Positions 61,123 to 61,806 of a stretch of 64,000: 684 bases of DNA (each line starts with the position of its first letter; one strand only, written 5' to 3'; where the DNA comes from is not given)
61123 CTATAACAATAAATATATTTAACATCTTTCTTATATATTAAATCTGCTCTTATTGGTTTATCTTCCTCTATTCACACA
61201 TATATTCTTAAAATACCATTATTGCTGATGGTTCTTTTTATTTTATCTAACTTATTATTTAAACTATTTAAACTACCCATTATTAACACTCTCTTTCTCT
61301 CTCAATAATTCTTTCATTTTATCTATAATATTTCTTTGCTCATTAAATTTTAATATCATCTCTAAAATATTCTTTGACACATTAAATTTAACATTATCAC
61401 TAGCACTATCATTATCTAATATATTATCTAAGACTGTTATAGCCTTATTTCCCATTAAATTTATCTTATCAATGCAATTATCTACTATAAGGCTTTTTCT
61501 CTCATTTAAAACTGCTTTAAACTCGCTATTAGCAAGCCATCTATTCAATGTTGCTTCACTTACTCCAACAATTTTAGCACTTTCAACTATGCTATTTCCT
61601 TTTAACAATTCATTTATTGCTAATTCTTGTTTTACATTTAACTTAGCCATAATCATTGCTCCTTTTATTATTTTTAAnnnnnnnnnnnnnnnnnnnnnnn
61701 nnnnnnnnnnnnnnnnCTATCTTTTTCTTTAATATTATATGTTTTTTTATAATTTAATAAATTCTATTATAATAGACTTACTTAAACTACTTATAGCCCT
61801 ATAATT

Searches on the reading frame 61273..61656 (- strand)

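Call 21: search_protein_families(library=pfam, proteins=[window:61273-61656:-], max_evalue=0.01)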
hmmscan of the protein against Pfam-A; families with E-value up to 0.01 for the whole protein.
window:61273-61656:- (127 aa): 6 families
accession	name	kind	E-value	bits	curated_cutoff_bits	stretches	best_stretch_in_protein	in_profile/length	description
PF13022.12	HTH_Tnp_1_2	-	4.8e-05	23.9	27.9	1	6-60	8-66/122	Helix-turn-helix of insertion element transposase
PF13551.12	HTH_29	-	0.0017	18.9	28.1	1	14-42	5-34/64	Winged helix-turn helix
PF13384.12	HTH_23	-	0.0023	18.1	24.6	1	13-43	10-40/50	Homeodomain-like domain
PF01710.22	HTH_Tnp_IS630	-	0.0028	18.2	21.3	1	13-59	11-57/119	Transposase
PF13542.12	HTH_Tnp_ISL3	-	0.0037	17.1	27.4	1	13-41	20-47/51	Helix-turn-helix domain of transposase family ISL3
PF13518.12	HTH_28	-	0.0039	17.7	25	1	13-42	5-34/52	Helix-turn-helix domain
